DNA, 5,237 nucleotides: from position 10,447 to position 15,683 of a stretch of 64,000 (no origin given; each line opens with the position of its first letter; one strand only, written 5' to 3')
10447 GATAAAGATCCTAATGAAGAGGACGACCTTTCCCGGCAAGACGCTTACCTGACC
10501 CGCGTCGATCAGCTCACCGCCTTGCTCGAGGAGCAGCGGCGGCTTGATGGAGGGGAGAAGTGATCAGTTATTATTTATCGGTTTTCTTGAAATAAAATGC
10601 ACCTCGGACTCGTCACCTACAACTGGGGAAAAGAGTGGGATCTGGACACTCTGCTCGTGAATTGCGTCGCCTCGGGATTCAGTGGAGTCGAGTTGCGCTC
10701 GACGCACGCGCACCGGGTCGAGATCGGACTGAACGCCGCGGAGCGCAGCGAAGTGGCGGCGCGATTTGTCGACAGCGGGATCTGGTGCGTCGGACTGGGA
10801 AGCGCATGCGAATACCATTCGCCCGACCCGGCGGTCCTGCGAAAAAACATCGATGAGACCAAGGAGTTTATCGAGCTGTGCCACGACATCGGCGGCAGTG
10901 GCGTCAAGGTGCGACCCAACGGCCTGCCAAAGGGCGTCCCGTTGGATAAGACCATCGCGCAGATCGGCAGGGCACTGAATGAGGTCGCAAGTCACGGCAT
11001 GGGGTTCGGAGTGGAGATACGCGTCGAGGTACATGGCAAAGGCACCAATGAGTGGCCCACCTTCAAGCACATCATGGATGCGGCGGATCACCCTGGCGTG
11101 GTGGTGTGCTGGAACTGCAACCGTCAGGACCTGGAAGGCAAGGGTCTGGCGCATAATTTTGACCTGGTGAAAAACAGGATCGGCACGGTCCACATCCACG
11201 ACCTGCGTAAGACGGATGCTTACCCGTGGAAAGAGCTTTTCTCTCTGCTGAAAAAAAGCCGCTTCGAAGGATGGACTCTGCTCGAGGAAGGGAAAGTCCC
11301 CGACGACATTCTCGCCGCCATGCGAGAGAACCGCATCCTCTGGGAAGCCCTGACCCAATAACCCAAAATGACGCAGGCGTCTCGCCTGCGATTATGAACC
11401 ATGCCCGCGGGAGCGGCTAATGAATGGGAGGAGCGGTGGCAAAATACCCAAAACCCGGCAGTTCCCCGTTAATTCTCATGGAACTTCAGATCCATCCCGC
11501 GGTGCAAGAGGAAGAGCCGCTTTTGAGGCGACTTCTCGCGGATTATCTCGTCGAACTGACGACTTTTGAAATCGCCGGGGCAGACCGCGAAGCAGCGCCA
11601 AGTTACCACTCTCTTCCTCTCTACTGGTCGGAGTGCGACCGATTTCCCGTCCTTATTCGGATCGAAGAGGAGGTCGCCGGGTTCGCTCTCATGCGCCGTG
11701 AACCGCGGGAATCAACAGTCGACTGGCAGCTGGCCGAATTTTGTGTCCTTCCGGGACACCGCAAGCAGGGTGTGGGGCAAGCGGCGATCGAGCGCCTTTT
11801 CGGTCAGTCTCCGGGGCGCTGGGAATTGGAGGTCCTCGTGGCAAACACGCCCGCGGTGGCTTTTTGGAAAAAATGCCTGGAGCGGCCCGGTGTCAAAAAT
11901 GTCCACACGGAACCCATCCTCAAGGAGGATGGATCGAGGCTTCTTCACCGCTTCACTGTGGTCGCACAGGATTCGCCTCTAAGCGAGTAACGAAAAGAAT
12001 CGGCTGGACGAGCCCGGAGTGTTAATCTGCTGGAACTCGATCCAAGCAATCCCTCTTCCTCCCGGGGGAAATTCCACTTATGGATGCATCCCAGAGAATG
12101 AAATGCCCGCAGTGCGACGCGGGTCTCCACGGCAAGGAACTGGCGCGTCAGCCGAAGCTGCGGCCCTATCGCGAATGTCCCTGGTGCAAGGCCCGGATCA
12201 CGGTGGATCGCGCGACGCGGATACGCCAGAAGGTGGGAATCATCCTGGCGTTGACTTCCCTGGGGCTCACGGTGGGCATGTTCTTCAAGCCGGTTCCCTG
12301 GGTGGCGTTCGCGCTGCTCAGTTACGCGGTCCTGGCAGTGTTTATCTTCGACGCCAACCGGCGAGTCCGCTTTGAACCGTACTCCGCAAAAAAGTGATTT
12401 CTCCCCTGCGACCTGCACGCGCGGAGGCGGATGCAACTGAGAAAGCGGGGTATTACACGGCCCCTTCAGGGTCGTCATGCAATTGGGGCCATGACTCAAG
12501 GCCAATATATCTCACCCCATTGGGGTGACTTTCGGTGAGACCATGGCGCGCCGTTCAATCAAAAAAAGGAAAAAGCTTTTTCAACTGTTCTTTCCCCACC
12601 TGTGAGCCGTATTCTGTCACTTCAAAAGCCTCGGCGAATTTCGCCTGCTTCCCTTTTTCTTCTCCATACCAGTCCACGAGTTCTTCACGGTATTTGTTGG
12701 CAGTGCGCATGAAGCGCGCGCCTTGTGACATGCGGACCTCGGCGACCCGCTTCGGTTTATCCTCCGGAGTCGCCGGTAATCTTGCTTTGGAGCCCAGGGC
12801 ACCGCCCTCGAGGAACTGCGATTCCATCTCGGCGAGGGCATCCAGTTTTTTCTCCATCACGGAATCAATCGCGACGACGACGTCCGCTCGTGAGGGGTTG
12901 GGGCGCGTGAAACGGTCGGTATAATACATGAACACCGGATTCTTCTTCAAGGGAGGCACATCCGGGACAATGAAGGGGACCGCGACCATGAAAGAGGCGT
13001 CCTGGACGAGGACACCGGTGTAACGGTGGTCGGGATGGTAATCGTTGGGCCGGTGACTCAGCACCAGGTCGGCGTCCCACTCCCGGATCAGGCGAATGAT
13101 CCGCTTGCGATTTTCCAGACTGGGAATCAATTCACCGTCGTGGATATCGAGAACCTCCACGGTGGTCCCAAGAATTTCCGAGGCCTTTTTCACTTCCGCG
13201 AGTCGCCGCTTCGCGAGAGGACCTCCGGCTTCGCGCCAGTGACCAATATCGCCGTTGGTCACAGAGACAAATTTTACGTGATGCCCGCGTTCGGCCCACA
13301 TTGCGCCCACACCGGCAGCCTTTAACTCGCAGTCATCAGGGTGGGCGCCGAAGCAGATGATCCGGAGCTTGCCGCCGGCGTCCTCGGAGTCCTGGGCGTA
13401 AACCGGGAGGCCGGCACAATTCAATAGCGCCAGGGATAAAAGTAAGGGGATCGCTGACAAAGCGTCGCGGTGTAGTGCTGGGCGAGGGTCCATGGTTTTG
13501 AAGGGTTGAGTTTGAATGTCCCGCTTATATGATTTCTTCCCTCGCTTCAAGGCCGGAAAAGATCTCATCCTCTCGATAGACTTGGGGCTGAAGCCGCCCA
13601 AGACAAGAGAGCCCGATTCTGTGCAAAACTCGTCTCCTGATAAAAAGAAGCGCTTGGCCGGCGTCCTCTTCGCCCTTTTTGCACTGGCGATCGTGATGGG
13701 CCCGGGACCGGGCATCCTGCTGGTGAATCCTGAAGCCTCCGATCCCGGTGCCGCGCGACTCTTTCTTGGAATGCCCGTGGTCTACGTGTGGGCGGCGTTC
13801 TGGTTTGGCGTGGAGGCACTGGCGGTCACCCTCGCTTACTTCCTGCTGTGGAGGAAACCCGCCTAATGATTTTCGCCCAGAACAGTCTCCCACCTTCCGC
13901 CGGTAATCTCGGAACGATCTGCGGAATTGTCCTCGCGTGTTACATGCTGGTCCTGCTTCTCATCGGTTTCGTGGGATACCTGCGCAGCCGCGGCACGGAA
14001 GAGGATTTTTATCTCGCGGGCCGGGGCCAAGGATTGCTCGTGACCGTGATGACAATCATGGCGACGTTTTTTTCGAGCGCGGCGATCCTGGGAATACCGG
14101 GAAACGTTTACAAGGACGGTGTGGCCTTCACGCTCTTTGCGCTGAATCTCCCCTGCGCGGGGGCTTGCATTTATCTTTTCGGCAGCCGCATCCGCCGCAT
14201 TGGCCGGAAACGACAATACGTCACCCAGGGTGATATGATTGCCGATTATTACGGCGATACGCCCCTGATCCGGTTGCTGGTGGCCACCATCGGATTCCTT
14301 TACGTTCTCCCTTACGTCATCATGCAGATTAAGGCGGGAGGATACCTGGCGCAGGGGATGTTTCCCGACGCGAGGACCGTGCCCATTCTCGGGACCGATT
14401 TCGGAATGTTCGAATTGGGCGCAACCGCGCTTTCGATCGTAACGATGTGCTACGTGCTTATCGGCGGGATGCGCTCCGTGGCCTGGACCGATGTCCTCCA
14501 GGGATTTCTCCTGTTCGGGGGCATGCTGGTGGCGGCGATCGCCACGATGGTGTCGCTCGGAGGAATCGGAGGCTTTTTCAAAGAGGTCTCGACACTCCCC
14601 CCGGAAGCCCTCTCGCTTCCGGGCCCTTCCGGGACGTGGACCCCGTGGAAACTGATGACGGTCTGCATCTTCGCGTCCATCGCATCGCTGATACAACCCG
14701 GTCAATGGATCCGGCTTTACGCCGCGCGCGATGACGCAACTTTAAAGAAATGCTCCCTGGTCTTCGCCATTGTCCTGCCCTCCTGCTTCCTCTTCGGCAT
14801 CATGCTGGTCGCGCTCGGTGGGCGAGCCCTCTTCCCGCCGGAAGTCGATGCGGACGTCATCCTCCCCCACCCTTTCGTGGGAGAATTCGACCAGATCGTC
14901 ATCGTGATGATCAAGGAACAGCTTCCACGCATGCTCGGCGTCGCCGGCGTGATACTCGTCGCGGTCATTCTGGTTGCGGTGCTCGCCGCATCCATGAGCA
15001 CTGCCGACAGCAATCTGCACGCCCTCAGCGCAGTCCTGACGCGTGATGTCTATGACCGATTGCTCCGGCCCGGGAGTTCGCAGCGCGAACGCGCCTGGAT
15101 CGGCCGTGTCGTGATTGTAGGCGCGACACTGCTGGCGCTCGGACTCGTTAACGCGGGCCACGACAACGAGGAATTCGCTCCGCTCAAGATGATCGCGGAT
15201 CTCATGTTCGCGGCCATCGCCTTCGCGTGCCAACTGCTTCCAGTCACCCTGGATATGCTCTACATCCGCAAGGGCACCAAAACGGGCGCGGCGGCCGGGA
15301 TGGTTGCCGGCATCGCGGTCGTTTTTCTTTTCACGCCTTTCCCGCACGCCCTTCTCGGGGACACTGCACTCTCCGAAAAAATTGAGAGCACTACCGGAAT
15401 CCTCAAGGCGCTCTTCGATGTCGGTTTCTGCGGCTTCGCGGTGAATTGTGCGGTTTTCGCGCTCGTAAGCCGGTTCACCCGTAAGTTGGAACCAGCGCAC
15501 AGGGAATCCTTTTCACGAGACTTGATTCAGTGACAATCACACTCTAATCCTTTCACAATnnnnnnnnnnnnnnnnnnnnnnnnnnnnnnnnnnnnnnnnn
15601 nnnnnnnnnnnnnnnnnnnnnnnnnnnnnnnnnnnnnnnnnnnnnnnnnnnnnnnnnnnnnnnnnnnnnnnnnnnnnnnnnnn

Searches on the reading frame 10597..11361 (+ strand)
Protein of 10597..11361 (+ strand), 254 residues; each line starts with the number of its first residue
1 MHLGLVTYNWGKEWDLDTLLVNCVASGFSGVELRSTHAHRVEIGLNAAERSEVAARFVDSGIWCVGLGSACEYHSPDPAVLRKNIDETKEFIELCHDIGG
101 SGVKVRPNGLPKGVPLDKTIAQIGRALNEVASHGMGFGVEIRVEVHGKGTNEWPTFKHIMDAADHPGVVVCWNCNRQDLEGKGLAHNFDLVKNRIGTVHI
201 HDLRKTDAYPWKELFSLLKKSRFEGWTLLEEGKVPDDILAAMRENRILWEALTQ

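Call 8: search_protein_families(library=pfam, max_evalue=0.001, proteins=[window:10597-11361:+])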
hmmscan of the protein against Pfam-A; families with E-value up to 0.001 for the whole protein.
window:10597-11361:+ (254 aa): 1 family
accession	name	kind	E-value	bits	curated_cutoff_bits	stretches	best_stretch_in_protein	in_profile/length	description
PF01261.30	AP_endonuc_2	-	3.3e-22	79.8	31.1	1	23-232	4-230/249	Xylose isomerase-like TIM barrel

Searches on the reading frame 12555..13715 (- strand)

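Call 8: search_protein_families(library=pfam, max_evalue=0.001, proteins=[window:12555-13715:-])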
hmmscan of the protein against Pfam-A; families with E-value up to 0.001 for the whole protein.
window:12555-13715:- (386 aa): 1 family
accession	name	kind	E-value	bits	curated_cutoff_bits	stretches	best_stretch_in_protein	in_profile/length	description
PF02585.22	PIG-L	-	1.1e-24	87.8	28.2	1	121-240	2-128/129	GlcNAc-PI de-N-acetylase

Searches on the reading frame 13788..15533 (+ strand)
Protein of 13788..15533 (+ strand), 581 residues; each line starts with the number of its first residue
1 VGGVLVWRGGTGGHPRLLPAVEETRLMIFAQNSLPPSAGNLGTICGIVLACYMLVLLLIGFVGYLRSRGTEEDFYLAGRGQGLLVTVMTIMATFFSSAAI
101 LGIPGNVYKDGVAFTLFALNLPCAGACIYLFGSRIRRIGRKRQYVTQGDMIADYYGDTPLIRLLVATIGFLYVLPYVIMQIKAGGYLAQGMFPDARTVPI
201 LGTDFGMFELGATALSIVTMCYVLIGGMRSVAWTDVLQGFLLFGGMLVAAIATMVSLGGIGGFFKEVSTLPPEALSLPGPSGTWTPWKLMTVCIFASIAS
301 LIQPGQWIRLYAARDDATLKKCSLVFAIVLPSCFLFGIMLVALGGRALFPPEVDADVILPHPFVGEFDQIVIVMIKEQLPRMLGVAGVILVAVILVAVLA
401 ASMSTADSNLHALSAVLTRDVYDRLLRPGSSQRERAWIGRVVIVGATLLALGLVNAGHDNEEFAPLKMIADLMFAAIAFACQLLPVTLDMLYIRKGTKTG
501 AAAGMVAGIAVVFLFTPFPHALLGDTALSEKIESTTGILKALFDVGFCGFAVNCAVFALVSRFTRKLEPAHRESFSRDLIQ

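Call 8: search_protein_families(library=pfam, max_evalue=0.001, proteins=[window:13788-15533:+])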
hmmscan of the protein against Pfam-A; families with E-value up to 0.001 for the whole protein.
window:13788-15533:+ (581 aa): 1 family
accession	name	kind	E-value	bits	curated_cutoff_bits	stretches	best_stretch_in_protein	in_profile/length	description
PF00474.23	SSF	-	3.7e-41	141.8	22.8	1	74-508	1-406/406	Sodium:solute symporter family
